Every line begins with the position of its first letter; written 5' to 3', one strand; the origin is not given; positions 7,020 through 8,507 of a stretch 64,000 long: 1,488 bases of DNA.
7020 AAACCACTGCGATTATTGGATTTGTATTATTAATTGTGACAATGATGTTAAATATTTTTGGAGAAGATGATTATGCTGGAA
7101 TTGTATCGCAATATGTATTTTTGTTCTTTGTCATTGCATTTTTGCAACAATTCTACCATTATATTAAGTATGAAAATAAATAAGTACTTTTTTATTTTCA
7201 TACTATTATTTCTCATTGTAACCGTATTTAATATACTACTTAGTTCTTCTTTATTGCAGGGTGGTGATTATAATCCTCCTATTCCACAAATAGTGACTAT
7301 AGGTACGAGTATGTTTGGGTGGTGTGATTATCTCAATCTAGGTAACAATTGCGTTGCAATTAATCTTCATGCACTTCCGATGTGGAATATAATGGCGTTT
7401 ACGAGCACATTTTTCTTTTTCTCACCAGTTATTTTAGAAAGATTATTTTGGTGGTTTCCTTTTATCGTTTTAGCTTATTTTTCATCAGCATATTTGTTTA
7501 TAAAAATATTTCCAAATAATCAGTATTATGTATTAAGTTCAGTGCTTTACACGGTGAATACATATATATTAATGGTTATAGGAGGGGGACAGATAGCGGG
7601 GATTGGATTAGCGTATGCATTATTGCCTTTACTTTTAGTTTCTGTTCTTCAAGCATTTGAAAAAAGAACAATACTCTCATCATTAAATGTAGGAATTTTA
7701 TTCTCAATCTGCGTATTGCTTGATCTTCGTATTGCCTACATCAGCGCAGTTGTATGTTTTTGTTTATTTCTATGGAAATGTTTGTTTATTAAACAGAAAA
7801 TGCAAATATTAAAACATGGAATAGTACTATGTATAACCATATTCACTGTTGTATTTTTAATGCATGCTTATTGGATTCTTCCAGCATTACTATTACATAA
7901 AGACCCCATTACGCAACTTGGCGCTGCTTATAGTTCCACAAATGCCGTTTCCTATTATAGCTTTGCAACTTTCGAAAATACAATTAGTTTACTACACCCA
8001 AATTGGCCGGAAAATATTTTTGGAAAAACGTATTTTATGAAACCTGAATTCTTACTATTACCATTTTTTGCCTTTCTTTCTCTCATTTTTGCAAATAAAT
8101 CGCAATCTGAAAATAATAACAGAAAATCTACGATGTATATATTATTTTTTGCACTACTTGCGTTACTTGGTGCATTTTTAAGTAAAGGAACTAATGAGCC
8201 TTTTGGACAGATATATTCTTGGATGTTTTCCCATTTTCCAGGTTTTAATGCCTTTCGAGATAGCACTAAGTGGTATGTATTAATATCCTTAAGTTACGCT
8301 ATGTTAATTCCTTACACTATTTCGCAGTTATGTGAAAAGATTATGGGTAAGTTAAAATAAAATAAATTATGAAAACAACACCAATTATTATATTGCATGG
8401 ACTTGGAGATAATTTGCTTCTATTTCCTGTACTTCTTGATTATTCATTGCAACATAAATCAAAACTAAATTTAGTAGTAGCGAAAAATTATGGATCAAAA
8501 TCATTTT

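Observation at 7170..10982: Split paralog of the 1166-aa YfhO-like protein, with a GT9-like and an FkbM methyltransferase gene between the halves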

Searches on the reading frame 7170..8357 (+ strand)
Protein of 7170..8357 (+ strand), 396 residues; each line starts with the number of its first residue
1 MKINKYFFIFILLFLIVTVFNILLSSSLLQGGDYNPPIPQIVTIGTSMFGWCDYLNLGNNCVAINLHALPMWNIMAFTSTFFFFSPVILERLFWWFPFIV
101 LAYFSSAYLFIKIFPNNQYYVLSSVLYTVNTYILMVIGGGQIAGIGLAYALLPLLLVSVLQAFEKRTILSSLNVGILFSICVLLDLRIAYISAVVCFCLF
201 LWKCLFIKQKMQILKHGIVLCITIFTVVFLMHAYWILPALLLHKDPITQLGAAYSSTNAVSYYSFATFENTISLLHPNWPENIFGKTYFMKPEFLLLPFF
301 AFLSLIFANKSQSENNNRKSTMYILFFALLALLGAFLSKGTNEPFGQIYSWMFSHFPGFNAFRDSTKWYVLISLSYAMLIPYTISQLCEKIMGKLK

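Call 5: search_protein_families(library=pfam, proteins=[window:7170-8357:+], max_evalue=0.1)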
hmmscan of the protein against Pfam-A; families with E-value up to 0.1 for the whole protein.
window:7170-8357:+ (396 aa): 1 family
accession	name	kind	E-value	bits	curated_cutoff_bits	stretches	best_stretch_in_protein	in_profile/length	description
PF11992.13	TgpA_N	-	0.071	12.5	30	0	193-338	23-120/333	TgpA N-terminal domain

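Call 6: search_protein_families(library=ncbifam, proteins=[window:7170-8357:+], max_evalue=0.1)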
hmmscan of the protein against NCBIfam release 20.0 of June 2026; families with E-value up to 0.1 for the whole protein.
window:7170-8357:+ (396 aa): 1 family
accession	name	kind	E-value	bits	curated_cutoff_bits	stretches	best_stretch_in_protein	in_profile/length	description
NF053599.1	transp_MmpA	equivalog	2e-07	30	210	1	325-390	277-343/543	MmpA family trehalose lipid delivery protein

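Call 9: find_homologous_proteins(query=window:7170-8357:+, max_evalue=0.001)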
Query window:7170-8357:+ (396 aa): 622 proteins with E <= 0.001 among 8000 candidates; the best 120 are listed.
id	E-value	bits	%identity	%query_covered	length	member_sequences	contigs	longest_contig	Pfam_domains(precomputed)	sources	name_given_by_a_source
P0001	9.2e-106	373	48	96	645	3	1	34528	-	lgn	-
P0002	2.8e-103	364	46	98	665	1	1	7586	-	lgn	-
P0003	5.5e-98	347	45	99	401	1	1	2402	-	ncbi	-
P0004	4.6e-95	337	45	99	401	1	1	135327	-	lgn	-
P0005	3.4e-92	328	45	97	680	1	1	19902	-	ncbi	-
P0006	1.5e-90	322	43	99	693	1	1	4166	-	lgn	-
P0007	2.4e-90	322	45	96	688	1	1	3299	-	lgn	-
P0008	2.4e-90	322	45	88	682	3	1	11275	-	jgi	jgi:hypothetical protein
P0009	5.9e-90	320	42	98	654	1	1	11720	-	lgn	-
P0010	6.4e-90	320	44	98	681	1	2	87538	-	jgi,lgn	jgi:hypothetical protein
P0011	3.1e-89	318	44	96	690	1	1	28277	-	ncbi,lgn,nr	ncbi:MAG TPA: hypothetical protein VMR41_00020 [Patescibacteria group bacterium]|nr:hypothetical pro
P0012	1.5e-88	316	45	94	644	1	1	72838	-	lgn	-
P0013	1.7e-88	316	43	93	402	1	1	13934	-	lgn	-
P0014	2.1e-88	315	42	99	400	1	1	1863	-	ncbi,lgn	-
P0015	2.6e-88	315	53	76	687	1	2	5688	-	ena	-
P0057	2.7e-79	285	41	96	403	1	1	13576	-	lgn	-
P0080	3.2e-77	279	43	98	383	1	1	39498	-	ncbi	-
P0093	4.0e-76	275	45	77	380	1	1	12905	-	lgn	-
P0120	2.0e-73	266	44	78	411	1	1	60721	-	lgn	-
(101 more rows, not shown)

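Call 12: find_encoding_contigs(protein=P0004, flank=6000, max_places=3)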
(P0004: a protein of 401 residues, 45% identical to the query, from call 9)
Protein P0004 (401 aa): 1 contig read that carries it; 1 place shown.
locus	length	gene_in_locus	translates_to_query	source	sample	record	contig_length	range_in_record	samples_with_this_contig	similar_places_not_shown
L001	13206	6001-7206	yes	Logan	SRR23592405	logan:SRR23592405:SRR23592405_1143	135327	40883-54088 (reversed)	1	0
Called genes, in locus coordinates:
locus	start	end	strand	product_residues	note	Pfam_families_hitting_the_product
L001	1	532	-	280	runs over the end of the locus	PF00483:NTP_transferase, PF01128:IspD (weak), PF12804:NTP_transf_3 (weak)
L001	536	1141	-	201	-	PF00702:Hydrolase, PF13419:HAD_2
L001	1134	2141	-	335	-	PF00535:Glycos_transf_2, PF10111:Glyco_tranf_2_2 (weak), PF13641:Glyco_tranf_2_3 (weak)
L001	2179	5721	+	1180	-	-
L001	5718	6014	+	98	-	-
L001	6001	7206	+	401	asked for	-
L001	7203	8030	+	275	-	PF08241:Methyltransf_11, PF13847:Methyltransf_31 (weak)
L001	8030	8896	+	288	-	-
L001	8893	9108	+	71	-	-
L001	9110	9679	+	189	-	PF13439:Glyco_transf_4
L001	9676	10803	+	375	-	PF13439:Glyco_transf_4 (weak), PF20706:GT4-conflict, PF00534:Glycos_transf_1, PF13692:Glyco_trans_1_4, PF13524:Glyco_trans_1_2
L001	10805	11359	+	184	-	-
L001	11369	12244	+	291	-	PF00535:Glycos_transf_2, PF10111:Glyco_tranf_2_2, PF13641:Glyco_tranf_2_3, PF13712:Glyco_tranf_2_5, PF13632:Glyco_trans_2_3 (weak)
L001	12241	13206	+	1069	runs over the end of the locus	-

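Call 13: find_encoding_contigs(protein=P0080, flank=6000, max_places=3)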
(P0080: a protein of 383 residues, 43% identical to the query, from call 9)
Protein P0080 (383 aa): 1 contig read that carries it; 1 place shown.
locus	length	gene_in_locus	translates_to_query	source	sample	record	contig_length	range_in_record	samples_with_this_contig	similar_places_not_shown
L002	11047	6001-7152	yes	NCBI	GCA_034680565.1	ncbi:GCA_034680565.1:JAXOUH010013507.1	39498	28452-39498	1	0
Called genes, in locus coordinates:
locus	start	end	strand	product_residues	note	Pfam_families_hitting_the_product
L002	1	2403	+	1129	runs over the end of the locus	PF11847:GT-C_AftD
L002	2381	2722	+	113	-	-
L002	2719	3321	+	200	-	PF00132:Hexapep, PF14602:Hexapep_2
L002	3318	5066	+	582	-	-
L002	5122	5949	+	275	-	PF13489:Methyltransf_23, PF08241:Methyltransf_11, PF08242:Methyltransf_12, PF13649:Methyltransf_25, PF13847:Methyltransf_31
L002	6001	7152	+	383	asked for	-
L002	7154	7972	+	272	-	-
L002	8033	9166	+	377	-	PF01266:DAO, PF13450:NAD_binding_8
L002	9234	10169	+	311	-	PF00535:Glycos_transf_2, PF10111:Glyco_tranf_2_2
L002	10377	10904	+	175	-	-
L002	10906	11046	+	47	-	?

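Call 17: find_related_loci(query=A1, collection=genome_contigs, flank=10000)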
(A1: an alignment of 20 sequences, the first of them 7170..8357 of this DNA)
Query A1 (396 aa) in genome_contigs; peptide patterns used: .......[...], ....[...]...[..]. (x = any residue, [..] = any of these).
255 stretches matched a pattern; 221 encode a relative of the query (tblastn E <= 1e-3); the best 80 are kept; 80 distinct loci.
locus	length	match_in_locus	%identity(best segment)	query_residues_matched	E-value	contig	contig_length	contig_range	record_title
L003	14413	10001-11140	45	2-384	5e-99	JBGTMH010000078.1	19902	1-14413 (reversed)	MAG: Patescibacteria group bacterium isolate JTS-RE358 k141_4538703, whole genome shotgun sequence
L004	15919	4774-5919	44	15-394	6e-91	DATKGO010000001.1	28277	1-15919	MAG TPA_asm: Patescibacteria group bacterium isolate SMAG_U14553 k141_201473, whole genome shotgun sequence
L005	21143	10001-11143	42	1-387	5e-88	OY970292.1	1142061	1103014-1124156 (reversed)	MAG: Candidatus Levybacteria bacterium isolate MFD01916.bin.c.8 genome assembly, chromosome: 1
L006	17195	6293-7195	49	89-396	1e-87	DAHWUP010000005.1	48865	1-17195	MAG TPA_asm: Candidatus Levyibacteriota bacterium isolate clean1537 NODE_5_length_48865_cov_5.968353, whole genome shotg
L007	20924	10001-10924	46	88-395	3e-87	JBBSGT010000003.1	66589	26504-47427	MAG: Candidatus Levyibacteriota bacterium isolate LS2_sbin.47 LS2_sbin.47_K_531395_L_66589_cov_17.9999, whole genome sho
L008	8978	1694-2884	40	3-394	4e-85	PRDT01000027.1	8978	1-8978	MAG: Candidatus Levyibacteriota bacterium isolate Amazon FNV 2010 10 14 contig_65_115207811_length_8978_multi_3_in_0_out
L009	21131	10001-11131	43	6-382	3e-84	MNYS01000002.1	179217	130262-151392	MAG: Candidatus Levybacteria bacterium CG2_30_37_29 cg2_3.0_scaffold_8_c, whole genome shotgun sequence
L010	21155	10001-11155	41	2-391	5e-83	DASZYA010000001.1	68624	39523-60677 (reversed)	MAG TPA_asm: Patescibacteria group bacterium isolate SMAG_U6198 k141_435559, whole genome shotgun sequence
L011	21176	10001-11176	42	6-396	6e-83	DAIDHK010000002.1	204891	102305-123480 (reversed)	MAG TPA_asm: Candidatus Levyibacteriota bacterium isolate clean343 NODE_2_length_204891_cov_11.242083, whole genome shot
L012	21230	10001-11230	41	1-396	2e-82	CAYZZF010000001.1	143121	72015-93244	MAG TPA_asm: uncultured Gammaproteobacteria bacterium isolate SRP093762_co1_95 genome assembly, contig: NODE_60_length_1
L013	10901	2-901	50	94-396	7e-82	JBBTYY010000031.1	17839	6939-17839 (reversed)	MAG: Patescibacteria group bacterium isolate H52-bin050_1 H52_bin050_1_000000000031, whole genome shotgun sequence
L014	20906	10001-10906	46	88-389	2e-81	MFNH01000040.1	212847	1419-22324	MAG: Candidatus Levybacteria bacterium RBG_16_35_11 RBG_16_scaffold_309, whole genome shotgun sequence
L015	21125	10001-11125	41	8-389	6e-81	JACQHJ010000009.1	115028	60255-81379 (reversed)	MAG: Candidatus Levyibacteriota bacterium isolate NC_groundwater_1096_Ag_S2p5_37_166 S_2p5_S6_coassembly_k141_5103421, w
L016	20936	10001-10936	44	88-396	1e-80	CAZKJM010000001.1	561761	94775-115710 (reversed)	MAG TPA_asm: uncultured Gammaproteobacteria bacterium isolate binchicken_co20_415 genome assembly, contig: NODE_8_length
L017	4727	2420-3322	46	87-396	4e-80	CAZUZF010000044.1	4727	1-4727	MAG TPA_asm: uncultured Gammaproteobacteria bacterium isolate binchicken_co38_1268 genome assembly, contig: NODE_37849_l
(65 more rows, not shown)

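Call 20: search_solved_structures(query=A1, max_evalue=10, show_alignments=3)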
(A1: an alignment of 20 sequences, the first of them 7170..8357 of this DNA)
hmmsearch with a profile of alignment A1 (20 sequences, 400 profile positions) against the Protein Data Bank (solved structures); distinct sequences matched with E-value up to 10: 0.

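Call 21: search_protein_families(library=pfam, alignment_id=A1, max_evalue=0.1)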
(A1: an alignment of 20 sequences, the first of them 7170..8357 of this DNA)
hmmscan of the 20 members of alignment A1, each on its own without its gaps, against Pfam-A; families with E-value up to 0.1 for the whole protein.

A. member 1, window:7170-8357:+ (396 aa): 1 family
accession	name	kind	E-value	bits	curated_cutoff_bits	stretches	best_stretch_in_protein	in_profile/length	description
PF11992.13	TgpA_N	-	0.071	12.5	30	0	193-338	23-120/333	TgpA N-terminal domain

B. families by the number of members that match (of 20 scanned): 2 families
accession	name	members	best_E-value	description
PF20176.3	DUF6541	2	0.036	Family of unknown function (DUF6541)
PF11992.13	TgpA_N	1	0.071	TgpA N-terminal domain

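Call 33: find_encoding_contigs(protein=P0013, flank=5000, max_places=1)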
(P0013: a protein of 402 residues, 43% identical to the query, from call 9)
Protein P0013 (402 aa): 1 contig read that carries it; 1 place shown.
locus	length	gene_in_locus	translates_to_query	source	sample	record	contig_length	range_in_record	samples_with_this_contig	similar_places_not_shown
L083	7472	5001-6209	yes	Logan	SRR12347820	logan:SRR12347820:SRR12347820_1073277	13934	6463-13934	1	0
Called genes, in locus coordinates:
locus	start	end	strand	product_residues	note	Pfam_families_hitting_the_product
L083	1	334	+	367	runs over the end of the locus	PF00535:Glycos_transf_2, PF10111:Glyco_tranf_2_2, PF13641:Glyco_tranf_2_3, PF13632:Glyco_trans_2_3 (weak)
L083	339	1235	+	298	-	PF13489:Methyltransf_23, PF07021:MetW, PF08003:Methyltransf_9 (weak), PF13847:Methyltransf_31, PF08241:Methyltransf_11, PF08242:Methyltransf_12, PF13649:Methyltransf_25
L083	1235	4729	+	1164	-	PF11847:GT-C_AftD (weak)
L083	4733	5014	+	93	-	-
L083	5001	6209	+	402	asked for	-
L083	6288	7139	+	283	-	-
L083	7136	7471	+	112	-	?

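Call 34: find_encoding_contigs(protein=P0120, flank=5000, max_places=1)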
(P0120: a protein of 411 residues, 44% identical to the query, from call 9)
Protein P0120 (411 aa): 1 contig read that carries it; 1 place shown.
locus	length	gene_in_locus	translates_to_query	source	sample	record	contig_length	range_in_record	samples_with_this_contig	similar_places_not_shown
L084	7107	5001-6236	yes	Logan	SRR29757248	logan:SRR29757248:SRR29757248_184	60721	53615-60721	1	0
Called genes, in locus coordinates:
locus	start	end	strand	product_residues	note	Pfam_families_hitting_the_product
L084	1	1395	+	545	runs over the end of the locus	-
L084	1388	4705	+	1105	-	-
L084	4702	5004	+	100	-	-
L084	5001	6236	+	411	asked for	-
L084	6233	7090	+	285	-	-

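Call 35: find_encoding_contigs(protein=P0057, flank=5000, max_places=1)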
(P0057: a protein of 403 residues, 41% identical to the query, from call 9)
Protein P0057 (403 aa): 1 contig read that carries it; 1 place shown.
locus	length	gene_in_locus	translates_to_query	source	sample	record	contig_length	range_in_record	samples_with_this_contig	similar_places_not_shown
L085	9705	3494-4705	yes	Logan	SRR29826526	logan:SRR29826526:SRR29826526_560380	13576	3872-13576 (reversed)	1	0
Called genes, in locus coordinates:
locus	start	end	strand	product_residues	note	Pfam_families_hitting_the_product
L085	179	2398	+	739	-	-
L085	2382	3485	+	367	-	-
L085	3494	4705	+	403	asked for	-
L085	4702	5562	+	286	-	-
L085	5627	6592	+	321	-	PF00535:Glycos_transf_2, PF10111:Glyco_tranf_2_2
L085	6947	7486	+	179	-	PF13439:Glyco_transf_4 (weak)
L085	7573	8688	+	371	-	PF13439:Glyco_transf_4 (weak), PF20706:GT4-conflict, PF00534:Glycos_transf_1, PF13692:Glyco_trans_1_4, PF13524:Glyco_trans_1_2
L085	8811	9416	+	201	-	PF25084:LbH_EIF2B (weak), PF25087:GMPPB_C (faint), PF00132:Hexapep, PF14602:Hexapep_2 (weak)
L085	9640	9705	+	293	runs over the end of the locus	PF00535:Glycos_transf_2, PF10111:Glyco_tranf_2_2, PF13641:Glyco_tranf_2_3, PF13632:Glyco_trans_2_3 (weak)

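Call 36: find_encoding_contigs(protein=P0093, flank=5000, max_places=1)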
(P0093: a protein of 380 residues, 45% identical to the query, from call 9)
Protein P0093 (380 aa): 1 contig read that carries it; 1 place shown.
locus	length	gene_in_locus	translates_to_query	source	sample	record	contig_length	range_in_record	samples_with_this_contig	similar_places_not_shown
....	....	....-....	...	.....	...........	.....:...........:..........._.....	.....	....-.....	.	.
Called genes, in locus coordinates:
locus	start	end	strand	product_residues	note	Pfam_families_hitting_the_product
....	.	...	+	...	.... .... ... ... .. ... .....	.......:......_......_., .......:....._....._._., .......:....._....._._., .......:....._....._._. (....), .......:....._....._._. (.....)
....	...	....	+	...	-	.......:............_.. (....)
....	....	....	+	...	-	-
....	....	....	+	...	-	-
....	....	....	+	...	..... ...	-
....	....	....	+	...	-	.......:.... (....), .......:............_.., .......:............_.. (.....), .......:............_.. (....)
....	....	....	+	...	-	?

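Call 72: find_encoding_contigs(protein=P0001, flank=10000, max_places=2)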
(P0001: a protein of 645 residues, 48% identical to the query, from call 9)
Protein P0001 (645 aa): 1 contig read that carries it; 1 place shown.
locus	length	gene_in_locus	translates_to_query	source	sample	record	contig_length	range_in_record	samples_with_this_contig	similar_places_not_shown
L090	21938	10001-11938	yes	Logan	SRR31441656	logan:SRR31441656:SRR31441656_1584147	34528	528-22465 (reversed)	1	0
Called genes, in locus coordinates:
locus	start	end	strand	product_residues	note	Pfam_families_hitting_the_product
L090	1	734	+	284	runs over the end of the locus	PF00535:Glycos_transf_2, PF10111:Glyco_tranf_2_2 (weak), PF13641:Glyco_tranf_2_3 (weak)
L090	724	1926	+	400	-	PF00534:Glycos_transf_1, PF13692:Glyco_trans_1_4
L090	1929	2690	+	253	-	PF13489:Methyltransf_23 (weak), PF08241:Methyltransf_11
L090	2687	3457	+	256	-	PF05050:Methyltransf_21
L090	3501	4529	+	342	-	PF01073:3Beta_HSD, PF01370:Epimerase, PF02719:Polysacc_synt_2, PF04321:RmlD_sub_bind, PF07993:NAD_binding_4 (faint), PF13460:NAD_binding_10, PF16363:GDP_Man_Dehyd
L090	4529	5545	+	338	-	PF00535:Glycos_transf_2, PF10111:Glyco_tranf_2_2, PF13506:Glyco_transf_21 (weak), PF13641:Glyco_tranf_2_3, PF13632:Glyco_trans_2_3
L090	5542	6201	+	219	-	PF01728:FtsJ (weak), PF07021:MetW (weak), PF13489:Methyltransf_23, PF05219:DREV (weak), PF13847:Methyltransf_31, PF08241:Methyltransf_11, PF08242:Methyltransf_12, PF13649:Methyltransf_25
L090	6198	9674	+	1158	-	PF11847:GT-C_AftD (weak), PF18915:DUF5667 (faint)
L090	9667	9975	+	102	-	-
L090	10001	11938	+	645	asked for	-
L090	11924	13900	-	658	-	PF01757:Acyl_transf_3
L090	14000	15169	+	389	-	PF01041:DegT_DnrJ_EryC1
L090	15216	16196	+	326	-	PF00106:adh_short (weak), PF01370:Epimerase, PF02719:Polysacc_synt_2, PF01073:3Beta_HSD, PF07993:NAD_binding_4, PF13460:NAD_binding_10, PF16363:GDP_Man_Dehyd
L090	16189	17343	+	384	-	PF00534:Glycos_transf_1, PF13692:Glyco_trans_1_4, PF26337:Gtf3_C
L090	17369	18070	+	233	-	PF03141:Methyltransf_29, PF01209:Ubie_methyltran (weak), PF13489:Methyltransf_23, PF07021:MetW, PF13847:Methyltransf_31, PF08241:Methyltransf_11, PF08242:Methyltransf_12, PF13649:Methyltransf_25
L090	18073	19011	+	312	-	-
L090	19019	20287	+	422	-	-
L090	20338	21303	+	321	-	PF00535:Glycos_transf_2, PF10111:Glyco_tranf_2_2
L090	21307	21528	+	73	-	-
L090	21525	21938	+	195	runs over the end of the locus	PF13439:Glyco_transf_4 (weak)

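Call 75: list_cluster_members(proteins=[P0121, window:7170-8357:+])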
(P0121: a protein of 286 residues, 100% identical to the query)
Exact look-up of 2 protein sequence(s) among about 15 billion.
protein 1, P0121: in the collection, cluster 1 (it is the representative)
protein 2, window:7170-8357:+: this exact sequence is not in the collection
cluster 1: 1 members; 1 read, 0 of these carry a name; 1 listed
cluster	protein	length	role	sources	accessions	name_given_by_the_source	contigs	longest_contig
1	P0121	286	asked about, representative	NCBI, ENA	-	-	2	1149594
